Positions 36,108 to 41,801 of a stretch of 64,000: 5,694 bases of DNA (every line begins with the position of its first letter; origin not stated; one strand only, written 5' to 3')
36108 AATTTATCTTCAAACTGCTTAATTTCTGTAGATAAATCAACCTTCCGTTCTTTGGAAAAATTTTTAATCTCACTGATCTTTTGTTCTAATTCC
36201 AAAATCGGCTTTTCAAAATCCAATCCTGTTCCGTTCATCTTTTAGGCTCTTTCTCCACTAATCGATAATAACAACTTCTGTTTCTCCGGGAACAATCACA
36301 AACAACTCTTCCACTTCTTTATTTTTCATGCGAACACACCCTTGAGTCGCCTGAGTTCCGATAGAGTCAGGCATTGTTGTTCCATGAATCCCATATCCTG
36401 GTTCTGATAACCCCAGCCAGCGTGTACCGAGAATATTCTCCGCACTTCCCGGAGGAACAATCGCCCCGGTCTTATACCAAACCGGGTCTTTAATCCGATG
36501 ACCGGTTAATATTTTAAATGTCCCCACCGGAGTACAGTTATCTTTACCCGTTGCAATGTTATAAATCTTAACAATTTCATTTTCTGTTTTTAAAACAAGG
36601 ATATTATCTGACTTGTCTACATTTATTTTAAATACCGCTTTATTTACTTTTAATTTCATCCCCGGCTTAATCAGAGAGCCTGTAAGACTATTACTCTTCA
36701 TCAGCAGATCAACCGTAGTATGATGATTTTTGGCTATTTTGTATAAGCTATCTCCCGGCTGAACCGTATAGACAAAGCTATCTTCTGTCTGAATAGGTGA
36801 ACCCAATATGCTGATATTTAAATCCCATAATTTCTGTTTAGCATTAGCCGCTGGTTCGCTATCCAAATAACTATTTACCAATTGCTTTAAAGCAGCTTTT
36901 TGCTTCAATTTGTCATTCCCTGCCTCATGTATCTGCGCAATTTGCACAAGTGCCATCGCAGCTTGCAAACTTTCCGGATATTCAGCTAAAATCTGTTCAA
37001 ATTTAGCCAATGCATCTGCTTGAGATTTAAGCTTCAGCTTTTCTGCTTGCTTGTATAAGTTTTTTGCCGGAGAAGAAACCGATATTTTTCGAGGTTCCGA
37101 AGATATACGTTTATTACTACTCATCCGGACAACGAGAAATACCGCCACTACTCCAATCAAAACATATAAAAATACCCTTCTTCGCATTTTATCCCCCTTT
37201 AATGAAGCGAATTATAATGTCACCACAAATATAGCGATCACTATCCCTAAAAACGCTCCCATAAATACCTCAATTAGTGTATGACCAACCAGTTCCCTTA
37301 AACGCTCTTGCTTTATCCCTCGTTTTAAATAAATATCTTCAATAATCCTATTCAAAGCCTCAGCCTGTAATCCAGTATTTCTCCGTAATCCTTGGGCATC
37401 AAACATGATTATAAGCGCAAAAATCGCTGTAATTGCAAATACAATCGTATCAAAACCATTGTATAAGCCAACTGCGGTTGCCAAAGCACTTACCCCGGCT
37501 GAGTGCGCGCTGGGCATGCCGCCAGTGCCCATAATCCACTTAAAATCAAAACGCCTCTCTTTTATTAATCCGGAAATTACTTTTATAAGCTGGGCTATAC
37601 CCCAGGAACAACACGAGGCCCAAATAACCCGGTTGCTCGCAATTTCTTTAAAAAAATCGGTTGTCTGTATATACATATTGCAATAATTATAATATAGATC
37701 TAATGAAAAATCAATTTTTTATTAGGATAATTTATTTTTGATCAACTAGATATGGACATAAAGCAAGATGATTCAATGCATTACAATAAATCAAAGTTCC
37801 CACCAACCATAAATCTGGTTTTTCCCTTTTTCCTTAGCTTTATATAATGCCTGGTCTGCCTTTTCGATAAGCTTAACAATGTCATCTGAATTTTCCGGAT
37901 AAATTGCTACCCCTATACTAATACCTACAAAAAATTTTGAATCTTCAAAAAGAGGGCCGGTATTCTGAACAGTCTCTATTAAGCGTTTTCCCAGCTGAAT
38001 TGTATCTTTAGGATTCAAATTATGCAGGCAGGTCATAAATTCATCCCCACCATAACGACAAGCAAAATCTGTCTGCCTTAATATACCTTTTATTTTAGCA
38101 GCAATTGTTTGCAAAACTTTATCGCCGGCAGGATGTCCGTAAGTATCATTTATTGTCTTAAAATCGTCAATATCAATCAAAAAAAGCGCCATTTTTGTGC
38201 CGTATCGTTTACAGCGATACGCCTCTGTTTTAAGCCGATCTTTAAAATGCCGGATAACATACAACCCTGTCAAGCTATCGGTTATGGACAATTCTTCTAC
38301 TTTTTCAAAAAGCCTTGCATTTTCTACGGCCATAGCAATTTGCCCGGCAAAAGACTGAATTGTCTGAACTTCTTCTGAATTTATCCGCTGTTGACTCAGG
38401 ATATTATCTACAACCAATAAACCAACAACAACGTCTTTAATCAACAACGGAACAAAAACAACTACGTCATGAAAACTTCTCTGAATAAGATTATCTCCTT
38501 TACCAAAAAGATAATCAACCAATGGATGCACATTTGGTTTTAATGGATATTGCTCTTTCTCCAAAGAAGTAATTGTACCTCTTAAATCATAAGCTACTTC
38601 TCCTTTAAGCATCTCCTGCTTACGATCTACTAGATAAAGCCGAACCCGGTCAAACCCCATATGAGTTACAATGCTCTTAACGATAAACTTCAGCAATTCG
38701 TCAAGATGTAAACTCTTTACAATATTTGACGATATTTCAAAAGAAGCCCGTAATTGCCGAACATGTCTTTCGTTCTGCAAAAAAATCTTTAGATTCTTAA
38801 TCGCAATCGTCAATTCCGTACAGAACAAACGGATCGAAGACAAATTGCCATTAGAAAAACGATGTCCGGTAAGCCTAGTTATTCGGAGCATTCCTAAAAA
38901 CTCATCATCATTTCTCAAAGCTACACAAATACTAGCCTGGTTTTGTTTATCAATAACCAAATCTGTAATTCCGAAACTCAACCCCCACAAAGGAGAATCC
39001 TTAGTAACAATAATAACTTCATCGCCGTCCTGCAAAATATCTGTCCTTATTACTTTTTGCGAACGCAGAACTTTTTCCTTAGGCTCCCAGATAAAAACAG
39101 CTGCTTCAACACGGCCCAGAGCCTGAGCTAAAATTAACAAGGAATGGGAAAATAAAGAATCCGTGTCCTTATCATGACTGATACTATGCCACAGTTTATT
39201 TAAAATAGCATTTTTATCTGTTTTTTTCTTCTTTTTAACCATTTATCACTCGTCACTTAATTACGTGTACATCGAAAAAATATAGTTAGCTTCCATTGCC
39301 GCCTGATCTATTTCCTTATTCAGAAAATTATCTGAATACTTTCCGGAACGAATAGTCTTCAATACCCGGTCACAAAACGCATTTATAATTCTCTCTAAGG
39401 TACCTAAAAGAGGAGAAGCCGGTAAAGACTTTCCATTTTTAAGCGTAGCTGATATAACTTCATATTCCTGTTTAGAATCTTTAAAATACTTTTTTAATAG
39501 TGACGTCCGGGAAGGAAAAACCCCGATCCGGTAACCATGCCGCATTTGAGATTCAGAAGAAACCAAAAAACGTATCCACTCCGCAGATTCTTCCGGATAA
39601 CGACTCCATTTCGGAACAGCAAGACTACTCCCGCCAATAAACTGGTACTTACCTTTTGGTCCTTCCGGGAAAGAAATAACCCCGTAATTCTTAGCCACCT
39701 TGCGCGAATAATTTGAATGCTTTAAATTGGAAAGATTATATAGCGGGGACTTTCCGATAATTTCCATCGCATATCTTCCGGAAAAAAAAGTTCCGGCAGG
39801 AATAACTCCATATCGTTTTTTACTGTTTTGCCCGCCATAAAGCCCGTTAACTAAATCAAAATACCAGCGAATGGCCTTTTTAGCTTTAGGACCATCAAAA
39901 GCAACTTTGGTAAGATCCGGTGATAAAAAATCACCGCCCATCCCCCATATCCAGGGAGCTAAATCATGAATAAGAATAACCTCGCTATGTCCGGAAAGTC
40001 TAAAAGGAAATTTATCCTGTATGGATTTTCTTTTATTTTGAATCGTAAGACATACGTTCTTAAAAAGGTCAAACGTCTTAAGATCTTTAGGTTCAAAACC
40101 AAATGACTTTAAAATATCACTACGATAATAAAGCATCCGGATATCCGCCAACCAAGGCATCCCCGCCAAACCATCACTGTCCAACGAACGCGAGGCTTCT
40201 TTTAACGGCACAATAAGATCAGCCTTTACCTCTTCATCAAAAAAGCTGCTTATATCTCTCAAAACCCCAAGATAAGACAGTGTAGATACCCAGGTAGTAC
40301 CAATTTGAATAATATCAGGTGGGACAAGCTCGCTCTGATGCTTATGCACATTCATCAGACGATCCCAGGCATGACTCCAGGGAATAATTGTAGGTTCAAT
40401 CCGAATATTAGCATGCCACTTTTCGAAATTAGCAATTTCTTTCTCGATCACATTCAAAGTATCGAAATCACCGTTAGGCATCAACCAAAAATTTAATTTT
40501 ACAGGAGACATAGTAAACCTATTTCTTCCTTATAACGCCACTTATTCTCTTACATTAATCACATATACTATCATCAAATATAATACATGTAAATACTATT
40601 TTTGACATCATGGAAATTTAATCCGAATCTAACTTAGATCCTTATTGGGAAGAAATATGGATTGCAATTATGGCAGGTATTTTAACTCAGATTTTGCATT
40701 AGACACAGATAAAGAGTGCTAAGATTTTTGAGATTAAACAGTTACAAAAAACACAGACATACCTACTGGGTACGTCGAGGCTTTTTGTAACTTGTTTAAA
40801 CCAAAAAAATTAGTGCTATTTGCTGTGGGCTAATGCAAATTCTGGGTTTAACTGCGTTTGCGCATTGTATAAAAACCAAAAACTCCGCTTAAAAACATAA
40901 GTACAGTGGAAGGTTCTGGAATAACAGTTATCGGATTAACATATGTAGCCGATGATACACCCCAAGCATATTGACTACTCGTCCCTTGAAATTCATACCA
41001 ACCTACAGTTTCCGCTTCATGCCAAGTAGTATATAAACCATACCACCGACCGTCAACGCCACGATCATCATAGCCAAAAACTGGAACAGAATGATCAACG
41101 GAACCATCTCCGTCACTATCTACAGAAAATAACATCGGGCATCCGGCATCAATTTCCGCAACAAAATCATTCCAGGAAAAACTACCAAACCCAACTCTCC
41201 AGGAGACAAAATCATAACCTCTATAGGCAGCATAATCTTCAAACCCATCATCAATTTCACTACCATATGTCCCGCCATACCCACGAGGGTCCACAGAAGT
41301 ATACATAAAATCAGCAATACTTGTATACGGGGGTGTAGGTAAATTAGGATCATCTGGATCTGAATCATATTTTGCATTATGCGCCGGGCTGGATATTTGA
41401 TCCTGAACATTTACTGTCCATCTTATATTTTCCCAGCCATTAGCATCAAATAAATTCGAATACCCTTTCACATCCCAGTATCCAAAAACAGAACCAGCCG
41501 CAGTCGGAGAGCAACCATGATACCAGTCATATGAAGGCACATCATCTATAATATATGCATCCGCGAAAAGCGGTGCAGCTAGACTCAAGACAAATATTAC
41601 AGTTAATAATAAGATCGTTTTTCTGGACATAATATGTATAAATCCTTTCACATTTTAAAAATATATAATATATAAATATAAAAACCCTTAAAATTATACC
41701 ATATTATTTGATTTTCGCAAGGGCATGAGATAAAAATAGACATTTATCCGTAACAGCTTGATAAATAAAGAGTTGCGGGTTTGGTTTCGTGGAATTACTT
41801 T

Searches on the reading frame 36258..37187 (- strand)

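Call 60: search_protein_families(library=pfam, proteins=[window:36258-37187:-], max_evalue=0.01)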
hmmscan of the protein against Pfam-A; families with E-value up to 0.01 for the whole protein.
window:36258-37187:- (309 aa): 4 families
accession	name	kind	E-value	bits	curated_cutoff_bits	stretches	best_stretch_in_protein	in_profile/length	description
PF03734.19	YkuD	-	2.3e-18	67.6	23.4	1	188-307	4-146/146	L,D-transpeptidase catalytic domain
PF01476.26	LysM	-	1.1e-13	51.4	20.9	1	140-181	1-42/43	LysM domain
PF13174.12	TPR_6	-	0.0004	21.3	26.3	0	44-73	3-33/33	Tetratricopeptide repeat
PF09976.15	TPR_21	-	0.0012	19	25.5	1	38-121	36-120/193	Tetratricopeptide repeat-like domain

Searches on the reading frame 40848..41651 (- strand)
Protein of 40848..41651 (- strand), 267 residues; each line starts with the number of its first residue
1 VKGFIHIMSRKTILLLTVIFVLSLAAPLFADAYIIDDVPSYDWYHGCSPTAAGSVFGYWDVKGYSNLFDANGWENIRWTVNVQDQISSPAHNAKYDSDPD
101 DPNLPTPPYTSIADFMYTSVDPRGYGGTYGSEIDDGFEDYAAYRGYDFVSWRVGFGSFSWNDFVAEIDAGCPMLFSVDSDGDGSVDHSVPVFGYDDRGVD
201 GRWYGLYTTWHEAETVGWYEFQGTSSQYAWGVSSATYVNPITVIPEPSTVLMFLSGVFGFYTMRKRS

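Call 60: search_protein_families(library=pfam, proteins=[window:40848-41651:-], max_evalue=0.01)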
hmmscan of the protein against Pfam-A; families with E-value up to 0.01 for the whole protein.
window:40848-41651:- (267 aa): 2 families
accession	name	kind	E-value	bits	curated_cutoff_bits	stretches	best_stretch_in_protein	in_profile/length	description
PF13529.12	Peptidase_C39_2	-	1.5e-06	29.3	24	1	110-198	35-134/143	Peptidase_C39 like family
PF07589.16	PEP-CTERM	-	0.0011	19.5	20.7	1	244-265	2-24/24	PEP-CTERM motif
